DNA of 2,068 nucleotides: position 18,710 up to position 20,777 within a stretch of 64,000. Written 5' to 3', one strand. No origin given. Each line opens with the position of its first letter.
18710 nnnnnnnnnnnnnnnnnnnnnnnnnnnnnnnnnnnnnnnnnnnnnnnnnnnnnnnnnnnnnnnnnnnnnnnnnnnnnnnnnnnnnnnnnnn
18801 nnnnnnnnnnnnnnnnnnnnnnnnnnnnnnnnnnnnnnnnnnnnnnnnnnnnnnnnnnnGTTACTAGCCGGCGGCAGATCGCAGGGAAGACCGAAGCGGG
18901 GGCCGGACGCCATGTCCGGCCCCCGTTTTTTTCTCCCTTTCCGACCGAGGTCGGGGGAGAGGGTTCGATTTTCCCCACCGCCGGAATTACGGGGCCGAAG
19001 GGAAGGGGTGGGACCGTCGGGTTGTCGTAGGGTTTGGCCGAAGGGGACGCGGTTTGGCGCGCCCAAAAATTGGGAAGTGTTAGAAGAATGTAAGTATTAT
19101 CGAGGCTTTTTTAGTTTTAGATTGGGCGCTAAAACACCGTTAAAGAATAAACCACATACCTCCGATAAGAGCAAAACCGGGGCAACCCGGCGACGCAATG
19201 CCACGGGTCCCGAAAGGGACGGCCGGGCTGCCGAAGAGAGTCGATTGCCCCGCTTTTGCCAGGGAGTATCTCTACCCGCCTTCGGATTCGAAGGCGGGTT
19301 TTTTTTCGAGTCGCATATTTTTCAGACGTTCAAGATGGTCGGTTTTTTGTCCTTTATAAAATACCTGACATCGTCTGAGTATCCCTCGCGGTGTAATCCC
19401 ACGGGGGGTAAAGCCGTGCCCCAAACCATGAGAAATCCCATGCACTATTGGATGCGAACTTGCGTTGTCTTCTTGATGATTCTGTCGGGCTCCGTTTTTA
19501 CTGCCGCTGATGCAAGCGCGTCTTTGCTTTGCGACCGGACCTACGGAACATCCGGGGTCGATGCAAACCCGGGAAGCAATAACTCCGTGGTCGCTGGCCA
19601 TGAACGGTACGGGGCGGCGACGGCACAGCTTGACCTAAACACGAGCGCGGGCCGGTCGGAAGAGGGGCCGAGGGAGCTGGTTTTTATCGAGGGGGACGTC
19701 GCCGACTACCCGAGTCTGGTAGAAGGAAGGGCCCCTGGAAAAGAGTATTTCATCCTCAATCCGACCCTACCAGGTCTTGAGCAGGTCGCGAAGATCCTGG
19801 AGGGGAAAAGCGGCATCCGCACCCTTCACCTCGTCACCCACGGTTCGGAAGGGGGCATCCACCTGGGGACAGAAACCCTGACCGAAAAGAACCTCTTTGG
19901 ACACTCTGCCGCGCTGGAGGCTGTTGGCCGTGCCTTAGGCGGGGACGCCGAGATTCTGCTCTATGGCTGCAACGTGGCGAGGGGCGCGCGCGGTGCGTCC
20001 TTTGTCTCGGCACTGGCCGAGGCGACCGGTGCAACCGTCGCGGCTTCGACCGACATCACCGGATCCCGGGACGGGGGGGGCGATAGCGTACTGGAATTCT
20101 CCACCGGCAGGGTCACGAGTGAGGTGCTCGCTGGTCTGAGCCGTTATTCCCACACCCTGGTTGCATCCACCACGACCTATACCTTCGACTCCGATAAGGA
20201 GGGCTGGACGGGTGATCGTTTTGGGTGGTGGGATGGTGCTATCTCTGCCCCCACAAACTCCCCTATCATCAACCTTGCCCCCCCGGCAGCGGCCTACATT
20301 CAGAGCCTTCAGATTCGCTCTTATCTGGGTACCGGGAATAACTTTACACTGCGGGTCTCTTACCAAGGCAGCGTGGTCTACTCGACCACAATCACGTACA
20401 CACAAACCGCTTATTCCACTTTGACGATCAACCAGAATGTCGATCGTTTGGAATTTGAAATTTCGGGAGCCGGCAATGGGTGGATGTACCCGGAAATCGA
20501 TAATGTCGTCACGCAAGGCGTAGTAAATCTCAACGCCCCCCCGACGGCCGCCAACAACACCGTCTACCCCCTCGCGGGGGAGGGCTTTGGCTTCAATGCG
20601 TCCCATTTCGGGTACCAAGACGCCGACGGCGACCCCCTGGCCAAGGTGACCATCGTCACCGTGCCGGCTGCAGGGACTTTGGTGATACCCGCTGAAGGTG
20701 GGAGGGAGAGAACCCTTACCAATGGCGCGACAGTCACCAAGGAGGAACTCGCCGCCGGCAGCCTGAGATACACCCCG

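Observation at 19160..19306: GEMM-I-like cyclic-dinucleotide riboswitch plus terminator in the adhesin leader, with A at the position that aligns to Vc2 G20 (cGAMP-type signature?)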

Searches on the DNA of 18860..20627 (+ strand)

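Call 20: search_rna_families(source=L001, threshold=evalue, max_evalue=1, show_alignments=2)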
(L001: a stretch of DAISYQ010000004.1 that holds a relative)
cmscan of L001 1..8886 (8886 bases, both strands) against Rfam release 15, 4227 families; matches with E-value up to 1: 0.
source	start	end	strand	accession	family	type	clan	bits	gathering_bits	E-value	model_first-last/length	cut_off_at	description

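Call 46: search_rna_families(source=window, start=18860, end=19460, threshold=evalue, max_evalue=10, show_alignments=0)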
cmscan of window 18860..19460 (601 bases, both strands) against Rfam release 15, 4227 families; matches with E-value up to 10: 22.
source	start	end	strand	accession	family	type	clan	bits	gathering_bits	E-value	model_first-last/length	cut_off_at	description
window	19161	19236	+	RF03168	c-di-GMP-I-UAU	Cis-reg; riboswitch;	CL00126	58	65.9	6.3e-12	1-81/81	no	c-di-GMP-I-UAU riboswitch aptamer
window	18901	18965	+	RF02843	RefA5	Gene; antisense;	-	23.4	91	0.028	1-68/68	no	Enterococcus sRNA A5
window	18869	18947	+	RF03527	mir-3072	Gene; miRNA;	-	21.1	86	0.76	1-83/83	no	mir-3072 microRNA precursor family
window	18863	18933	+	RF02353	BjrC68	Gene; sRNA;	-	20.2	39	0.0088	1-82/82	no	Bradyrhizobiaceae sRNA BjrC68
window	19239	19306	-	RF02628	Hrs1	Gene; sRNA;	-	19.5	56.4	0.29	1-74/74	no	Hfq-regulated sRNA 1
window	19241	19307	+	RF02837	anti-hemB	Gene; sRNA;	-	17.9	49.5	0.13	1-81/81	no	Burkholderia RNA 7 (anti-hemB)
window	18860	18934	-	RF00516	ylbH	Cis-reg; leader;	-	17.8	50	0.22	1-67/122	3'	ylbH leader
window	19206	19304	+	RF01394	isrK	Gene; sRNA;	-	17.3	50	0.25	1-77/77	no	isrK Hfq binding RNA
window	18894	18929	+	RF04279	mir-H20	Gene; miRNA;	CL00141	16.6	99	3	1-82/82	no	mir-H20 microRNA precursor family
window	18920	18995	-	RF00375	HIV_PBS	Cis-reg;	-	16.5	61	2.1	1-99/99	no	HIV primer binding site (PBS)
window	19405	19429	+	RF01785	blv_FSE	Cis-reg; frameshift_element;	-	16.5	34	2.2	1-27/27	no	ribosomal frameshift site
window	18879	18940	+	RF00802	mir-207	Gene; miRNA;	-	15.9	88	4.9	1-78/78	no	mir-207 microRNA precursor family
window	18895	18927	+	RF02938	COG2827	Gene; sRNA;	-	15.8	49.1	4.6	35-71/77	no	COG2827 RNA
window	19330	19374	-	RF03904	MIR7991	Gene; miRNA;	-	14.9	58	5.1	1-47/47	no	MIR7991 microRNA precursor family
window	18917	18959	-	RF01100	PK-BYV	Cis-reg;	-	14.1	50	3.8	1-40/40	no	3'-terminal pseudoknot in BYV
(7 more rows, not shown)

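Call 48: search_rna_families(source=window, start=19140, end=19260, threshold=evalue, max_evalue=0.001, show_alignments=3)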
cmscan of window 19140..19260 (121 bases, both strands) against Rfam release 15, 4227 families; matches with E-value up to 0.001: 1.
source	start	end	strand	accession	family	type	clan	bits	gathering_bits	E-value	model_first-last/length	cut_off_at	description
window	19161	19236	+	RF03168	c-di-GMP-I-UAU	Cis-reg; riboswitch;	CL00126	58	65.9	1.3e-12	1-81/81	no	c-di-GMP-I-UAU riboswitch aptamer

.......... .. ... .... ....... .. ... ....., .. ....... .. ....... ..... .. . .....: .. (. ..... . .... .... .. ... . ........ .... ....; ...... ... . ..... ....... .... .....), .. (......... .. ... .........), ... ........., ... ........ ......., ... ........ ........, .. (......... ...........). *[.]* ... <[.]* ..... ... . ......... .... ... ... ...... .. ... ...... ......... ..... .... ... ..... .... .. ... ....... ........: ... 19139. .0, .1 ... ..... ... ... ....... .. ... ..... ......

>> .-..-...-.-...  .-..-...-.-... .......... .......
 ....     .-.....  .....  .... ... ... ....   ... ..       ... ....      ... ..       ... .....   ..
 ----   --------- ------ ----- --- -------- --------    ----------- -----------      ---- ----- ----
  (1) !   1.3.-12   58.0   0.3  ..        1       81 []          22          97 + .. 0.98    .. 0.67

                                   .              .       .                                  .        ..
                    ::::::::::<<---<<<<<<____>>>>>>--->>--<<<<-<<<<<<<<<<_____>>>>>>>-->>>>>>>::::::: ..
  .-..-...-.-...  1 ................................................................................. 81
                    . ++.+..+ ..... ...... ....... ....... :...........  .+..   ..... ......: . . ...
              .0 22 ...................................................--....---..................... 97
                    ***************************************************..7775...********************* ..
